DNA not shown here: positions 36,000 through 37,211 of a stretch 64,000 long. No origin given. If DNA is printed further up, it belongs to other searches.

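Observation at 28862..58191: Seven perfect TTGA-N6-TCAA (FixK/FNR-type) boxes define an apparent oxygen-responsive regulon over usp, CBS, ppk1, ppk2, CNNM and pit genes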

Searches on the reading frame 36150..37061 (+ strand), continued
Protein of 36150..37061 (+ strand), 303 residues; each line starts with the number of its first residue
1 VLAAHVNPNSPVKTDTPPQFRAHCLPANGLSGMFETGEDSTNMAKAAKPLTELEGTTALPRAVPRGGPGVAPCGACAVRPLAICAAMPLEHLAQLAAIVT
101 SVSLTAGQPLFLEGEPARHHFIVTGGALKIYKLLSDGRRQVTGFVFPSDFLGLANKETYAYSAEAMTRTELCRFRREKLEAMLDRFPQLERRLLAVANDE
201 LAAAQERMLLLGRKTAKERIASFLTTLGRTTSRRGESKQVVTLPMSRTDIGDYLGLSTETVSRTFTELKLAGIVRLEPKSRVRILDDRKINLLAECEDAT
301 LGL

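Call 50: find_homologous_proteins(query=window:36246-37061:+, max_evalue=1e-20)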
Query window:36246-37061:+ (271 aa): 3549 proteins with E <= 1e-20 among 8000 candidates; the best 120 are listed.
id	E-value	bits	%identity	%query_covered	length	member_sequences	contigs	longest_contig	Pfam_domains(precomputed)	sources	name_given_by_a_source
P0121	6.5e-163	558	100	96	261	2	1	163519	PF13545.13,PF00027.36,PF00325.27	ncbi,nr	ncbi:MAG: helix-turn-helix domain-containing protein [Alphaproteobacteria bacterium]|nr:helix-turn-h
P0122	6.2e-99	349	67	90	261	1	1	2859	PF13545.13,PF00027.36,PF00325.27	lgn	-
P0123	6.9e-91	322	62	93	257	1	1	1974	PF13545.13,PF00027.36,PF00325.27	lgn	-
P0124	2.2e-87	311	60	93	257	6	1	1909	PF13545.13,PF00027.36,PF00325.27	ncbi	-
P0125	5.4e-87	309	59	90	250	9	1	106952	PF13545.13,PF00027.36,PF00325.27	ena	-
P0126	3.9e-86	307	58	93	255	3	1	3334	PF13545.13,PF00027.36,PF00325.27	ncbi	ncbi:MAG: cyclic nucleotide-binding domain-containing protein [Kiloniellales bacterium]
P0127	4.5e-86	306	60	87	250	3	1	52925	PF13545.13,PF00027.36,PF00325.27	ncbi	-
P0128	4.7e-86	306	61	86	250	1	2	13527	PF13545.13,PF00027.36,PF00325.27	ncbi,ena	-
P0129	5.9e-86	306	61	86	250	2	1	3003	PF13545.13,PF00027.36,PF00325.27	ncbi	-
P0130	4.0e-85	303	63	82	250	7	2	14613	PF13545.13,PF00027.36,PF00325.27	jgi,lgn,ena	-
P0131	4.9e-85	303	61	88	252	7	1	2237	PF13545.13,PF00027.36,PF00325.27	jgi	jgi:CRP/FNR family transcriptional regulator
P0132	5.3e-85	303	59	90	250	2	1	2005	PF13545.13,PF00027.36,PF00325.27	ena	-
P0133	9.7e-85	302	57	90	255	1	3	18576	PF13545.13,PF00027.36,PF00325.27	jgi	jgi:CRP/FNR family transcriptional regulator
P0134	9.8e-85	302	58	90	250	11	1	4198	PF13545.13,PF00027.36,PF00325.27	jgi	-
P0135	1.2e-84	302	61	86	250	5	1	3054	PF13545.13,PF00027.36,PF00325.27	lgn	-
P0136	1.3e-84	302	58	90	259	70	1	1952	PF13545.13,PF00027.36,PF00325.27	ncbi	-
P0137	1.9e-84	301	59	87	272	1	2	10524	PF13545.13,PF00027.36,PF00325.27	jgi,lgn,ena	-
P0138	1.9e-84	301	60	86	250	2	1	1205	PF13545.13,PF00027.36,PF00325.27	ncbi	-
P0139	2.3e-84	301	59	87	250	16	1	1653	PF13545.13,PF00027.36,PF00325.27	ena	-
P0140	4.6e-84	300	61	87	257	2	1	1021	PF13545.13,PF00027.36,PF00325.27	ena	-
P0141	7.4e-84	299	61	89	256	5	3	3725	PF13545.13,PF00027.36,PF00325.27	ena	-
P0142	7.6e-84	299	58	92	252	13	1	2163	PF13545.13,PF00027.36,PF00325.27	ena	-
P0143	7.8e-84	299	59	86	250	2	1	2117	PF13545.13,PF00027.36,PF00325.27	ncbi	-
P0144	9.0e-84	299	61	84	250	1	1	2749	PF13545.13,PF00027.36,PF00325.27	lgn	-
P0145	9.2e-84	299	58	90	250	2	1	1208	PF13545.13,PF00027.36,PF00325.27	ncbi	-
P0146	1.1e-83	299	58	90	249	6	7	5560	PF13545.13,PF00027.36,PF00325.27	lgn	-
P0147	1.9e-83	298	61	83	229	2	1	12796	PF13545.13,PF00027.36,PF00325.27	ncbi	ncbi:MAG: cyclic nucleotide-binding domain-containing protein [Kiloniellaceae bacterium]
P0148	2.0e-83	298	57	90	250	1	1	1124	PF13545.13,PF00027.36,PF00325.27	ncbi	-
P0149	2.4e-83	298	59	87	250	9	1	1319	PF13545.13,PF00027.36,PF00325.27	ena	-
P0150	2.5e-83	297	59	86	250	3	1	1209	PF13545.13,PF00027.36,PF00325.27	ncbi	-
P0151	2.7e-83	297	58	91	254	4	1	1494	PF13545.13,PF00027.36,PF00325.27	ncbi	-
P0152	3.1e-83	297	60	86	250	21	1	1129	PF13545.13,PF00027.36,PF00325.27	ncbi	-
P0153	3.9e-83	297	60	87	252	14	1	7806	PF13545.13,PF00027.36,PF00325.27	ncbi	-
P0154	4.2e-83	297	61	86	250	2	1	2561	PF13545.13,PF00027.36,PF00325.27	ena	-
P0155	4.3e-83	297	60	86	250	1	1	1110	PF13545.13,PF00027.36,PF00325.27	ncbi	-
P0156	4.8e-83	297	57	91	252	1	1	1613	PF13545.13,PF00027.36,PF00325.27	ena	-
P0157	5.2e-83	296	59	87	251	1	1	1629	PF13545.13,PF00027.36,PF00325.27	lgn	-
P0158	5.4e-83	296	59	86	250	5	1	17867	PF13545.13,PF00027.36,PF00325.27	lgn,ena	-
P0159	6.4e-83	296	58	87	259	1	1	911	PF13545.13,PF00027.36,PF00325.27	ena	-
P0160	7.6e-83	296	60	86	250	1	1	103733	PF13545.13,PF00027.36,PF00325.27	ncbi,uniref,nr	ncbi:cyclic nucleotide-binding domain-containing protein [Pelagibius litoralis]|uniref:Cyclic nucleo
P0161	7.7e-83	296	55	97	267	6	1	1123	PF13545.13,PF00027.36,PF00325.27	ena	-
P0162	8.7e-83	296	59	86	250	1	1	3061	PF13545.13,PF00027.36,PF00325.27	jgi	jgi:CRP/FNR family transcriptional regulator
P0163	1.0e-82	295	58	89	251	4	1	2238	PF13545.13,PF00027.36,PF00325.27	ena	-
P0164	1.2e-82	295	59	85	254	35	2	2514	PF13545.13,PF00027.36,PF00325.27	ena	-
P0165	2.4e-82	294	58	87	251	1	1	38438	PF13545.13,PF00027.36,PF00325.27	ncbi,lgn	ncbi:MAG: cyclic nucleotide-binding domain-containing protein [Kiloniellaceae bacterium]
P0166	2.4e-82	294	61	87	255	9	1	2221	PF13545.13,PF00027.36,PF00325.27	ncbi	-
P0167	2.4e-82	294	58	87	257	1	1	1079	PF13545.13,PF00027.36,PF00325.27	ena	-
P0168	3.3e-82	294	58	87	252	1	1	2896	PF13545.13,PF00027.36,PF00325.27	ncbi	-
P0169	3.5e-82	294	60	88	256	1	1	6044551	PF13545.13,PF00027.36,PF00325.27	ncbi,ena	-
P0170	3.5e-82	294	58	89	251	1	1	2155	PF13545.13,PF00027.36,PF00325.27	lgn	-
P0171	4.8e-82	293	58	86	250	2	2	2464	PF13545.13,PF00027.36,PF00325.27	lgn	-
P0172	4.8e-82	293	56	92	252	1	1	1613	PF13545.13,PF00027.36,PF00325.27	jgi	jgi:CRP/FNR family transcriptional regulator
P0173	5.6e-82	293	59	86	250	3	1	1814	PF13545.13,PF00027.36,PF00325.27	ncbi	-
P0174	6.4e-82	293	58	89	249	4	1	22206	PF13545.13,PF00027.36,PF00325.27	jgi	-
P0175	6.6e-82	293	60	83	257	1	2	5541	PF13545.13,PF00027.36,PF00325.27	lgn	-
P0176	1.1e-81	292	58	90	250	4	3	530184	PF13545.13,PF00027.36,PF00325.27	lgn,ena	-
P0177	1.3e-81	292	59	90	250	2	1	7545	PF13545.13,PF00027.36,PF00325.27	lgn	-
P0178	1.5e-81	292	57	87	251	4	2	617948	PF13545.13,PF00027.36,PF00325.27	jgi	jgi:CRP/FNR family transcriptional regulator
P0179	1.5e-81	292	59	86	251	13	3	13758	PF13545.13,PF00027.36,PF00325.27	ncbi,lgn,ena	ncbi:MAG TPA: cyclic nucleotide-binding domain-containing protein [Kiloniellales bacterium]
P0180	1.7e-81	292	58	91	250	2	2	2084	PF13545.13,PF00027.36,PF00325.27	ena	-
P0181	1.8e-81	291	59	87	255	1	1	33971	PF13545.13,PF00027.36,PF00325.27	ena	-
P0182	1.8e-81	291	60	83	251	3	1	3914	PF13545.13,PF00027.36,PF00325.27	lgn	-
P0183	2.3e-81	291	58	86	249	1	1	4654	PF13545.13,PF00027.36,PF00325.27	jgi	-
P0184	2.3e-81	291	58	87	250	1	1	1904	PF13545.13,PF00027.36,PF00325.27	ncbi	-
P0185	2.3e-81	291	58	87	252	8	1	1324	PF13545.13,PF00027.36,PF00325.27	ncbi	-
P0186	2.5e-81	291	55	93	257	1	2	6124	PF13545.13,PF00027.36,PF00325.27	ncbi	-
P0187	2.6e-81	291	60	86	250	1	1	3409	PF13545.13,PF00027.36,PF00325.27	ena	-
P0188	2.6e-81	291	58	87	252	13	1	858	PF13545.13,PF00027.36,PF00325.27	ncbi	-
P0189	2.8e-81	291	57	92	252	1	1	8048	PF13545.13,PF00027.36,PF00325.27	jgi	jgi:CRP/FNR family transcriptional regulator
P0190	2.9e-81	291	56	93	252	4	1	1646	PF13545.13,PF00027.36,PF00325.27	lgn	-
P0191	3.2e-81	291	56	92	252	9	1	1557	PF13545.13,PF00027.36,PF00325.27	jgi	jgi:CRP/FNR family transcriptional regulator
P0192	3.3e-81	291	58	86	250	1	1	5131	PF13545.13,PF00027.36,PF00325.27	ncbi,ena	-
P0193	3.4e-81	291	56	97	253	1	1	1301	PF13545.13,PF00027.36,PF00325.27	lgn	-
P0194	3.5e-81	290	61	83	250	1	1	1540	PF13545.13,PF00027.36,PF00325.27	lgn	-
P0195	3.5e-81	290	56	90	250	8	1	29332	PF13545.13,PF00027.36,PF00325.27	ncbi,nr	ncbi:MAG: cyclic nucleotide-binding domain-containing protein [Proteobacteria bacterium]|nr:cyclic n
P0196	3.6e-81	290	60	82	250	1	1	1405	PF13545.13,PF00027.36,PF00325.27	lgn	-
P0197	3.8e-81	290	60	83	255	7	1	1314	PF13545.13,PF00027.36,PF00325.27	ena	-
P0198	4.6e-81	290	56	90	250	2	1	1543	PF13545.13,PF00027.36,PF00325.27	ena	-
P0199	4.9e-81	290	58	90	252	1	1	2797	PF13545.13,PF00027.36,PF00325.27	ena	-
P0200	5.0e-81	290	59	90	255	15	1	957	PF13545.13,PF00027.36,PF00325.27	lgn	-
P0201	5.1e-81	290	60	89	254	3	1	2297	PF13545.13,PF00027.36,PF00325.27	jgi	-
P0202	5.3e-81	290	58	85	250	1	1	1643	PF13545.13,PF00027.36,PF00325.27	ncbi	-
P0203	5.6e-81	290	61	87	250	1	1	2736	PF13545.13,PF00027.36,PF00325.27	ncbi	-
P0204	5.9e-81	290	58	86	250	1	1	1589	PF13545.13,PF00027.36,PF00325.27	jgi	-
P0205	6.0e-81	290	59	86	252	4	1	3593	PF13545.13,PF00027.36,PF00325.27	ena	-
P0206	6.4e-81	290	60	83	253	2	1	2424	PF13545.13,PF00027.36,PF00325.27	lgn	-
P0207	6.8e-81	290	56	93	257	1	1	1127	PF13545.13,PF00027.36,PF00325.27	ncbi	-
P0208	7.3e-81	289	60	86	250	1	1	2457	PF13545.13,PF00027.36,PF00325.27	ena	-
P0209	7.6e-81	289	59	85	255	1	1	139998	PF13545.13,PF00027.36,PF00325.27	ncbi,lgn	-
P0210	8.7e-81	289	61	87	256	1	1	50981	PF13545.13,PF00027.36,PF00325.27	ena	-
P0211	9.3e-81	289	61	83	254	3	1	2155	PF13545.13,PF00027.36,PF00325.27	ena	-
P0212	1.2e-80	289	62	78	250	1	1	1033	PF13545.13,PF00027.36,PF00325.27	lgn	-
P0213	1.2e-80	289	56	90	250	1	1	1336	PF13545.13,PF00027.36,PF00325.27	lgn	-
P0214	1.4e-80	289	60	87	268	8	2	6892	PF13545.13,PF00027.36,PF00325.27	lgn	-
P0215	1.4e-80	288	59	83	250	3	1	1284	PF13545.13,PF00027.36,PF00325.27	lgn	-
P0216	1.5e-80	288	63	79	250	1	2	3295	PF13545.13,PF00027.36,PF00325.27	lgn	-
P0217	1.7e-80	288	55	93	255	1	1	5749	PF13545.13,PF00027.36,PF00325.27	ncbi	-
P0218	1.8e-80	288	59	87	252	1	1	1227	PF13545.13,PF00027.36,PF00325.27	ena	-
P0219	1.9e-80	288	56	90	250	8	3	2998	PF13545.13,PF00027.36,PF00325.27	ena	-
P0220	2.3e-80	288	56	90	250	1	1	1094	PF13545.13,PF00027.36,PF00325.27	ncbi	-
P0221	2.4e-80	288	58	91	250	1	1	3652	PF13545.13,PF00027.36,PF00325.27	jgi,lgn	jgi:CRP/FNR family transcriptional regulator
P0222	2.8e-80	287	58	87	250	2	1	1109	PF13545.13,PF00027.36,PF00325.27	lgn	-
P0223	3.1e-80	287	58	90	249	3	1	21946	PF13545.13,PF00027.36,PF00325.27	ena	-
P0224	3.8e-80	287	60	82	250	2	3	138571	PF13545.13,PF00027.36,PF00325.27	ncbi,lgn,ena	ncbi:MAG: Crp/Fnr family transcriptional regulator [Kiloniellaceae bacterium]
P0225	4.5e-80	287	57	87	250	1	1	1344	PF13545.13,PF00027.36,PF00325.27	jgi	-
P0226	4.6e-80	287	58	86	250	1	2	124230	PF13545.13,PF00027.36,PF00325.27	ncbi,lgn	ncbi:MAG: helix-turn-helix domain-containing protein [Kiloniellaceae bacterium]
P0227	5.0e-80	287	58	90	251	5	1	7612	PF13545.13,PF00027.36,PF00325.27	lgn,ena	-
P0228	5.1e-80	287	56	92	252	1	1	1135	PF13545.13,PF00027.36,PF00325.27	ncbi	-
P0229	5.4e-80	287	57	86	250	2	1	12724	PF13545.13,PF00027.36,PF00325.27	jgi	-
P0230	5.5e-80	287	58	84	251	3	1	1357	PF13545.13,PF00027.36,PF00325.27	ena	-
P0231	5.6e-80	287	56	90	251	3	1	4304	PF13545.13,PF00027.36,PF00325.27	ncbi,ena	ncbi:MAG TPA: cyclic nucleotide-binding domain-containing protein [Kiloniellales bacterium]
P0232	5.6e-80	286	59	87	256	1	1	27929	PF13545.13,PF00027.36,PF00325.27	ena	-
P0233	5.7e-80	286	58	87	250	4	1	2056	PF13545.13,PF00027.36,PF00325.27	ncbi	-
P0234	5.9e-80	286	58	86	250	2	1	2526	PF13545.13,PF00027.36,PF00325.27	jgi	-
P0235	5.9e-80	286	58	86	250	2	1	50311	PF13545.13,PF00027.36,PF00325.27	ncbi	ncbi:MAG: cyclic nucleotide-binding domain-containing protein [Kiloniellaceae bacterium]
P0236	6.0e-80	286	60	83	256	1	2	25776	PF13545.13,PF00027.36,PF00325.27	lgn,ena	-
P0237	6.2e-80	286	59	84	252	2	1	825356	PF13545.13,PF00027.36,PF00325.27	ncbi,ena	-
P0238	6.3e-80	286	60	90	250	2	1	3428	PF13545.13,PF00027.36,PF00325.27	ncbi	-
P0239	6.9e-80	286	57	90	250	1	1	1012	PF13545.13,PF00027.36,PF00325.27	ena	-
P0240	7.0e-80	286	56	93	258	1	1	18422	PF13545.13,PF00027.36,PF00325.27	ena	-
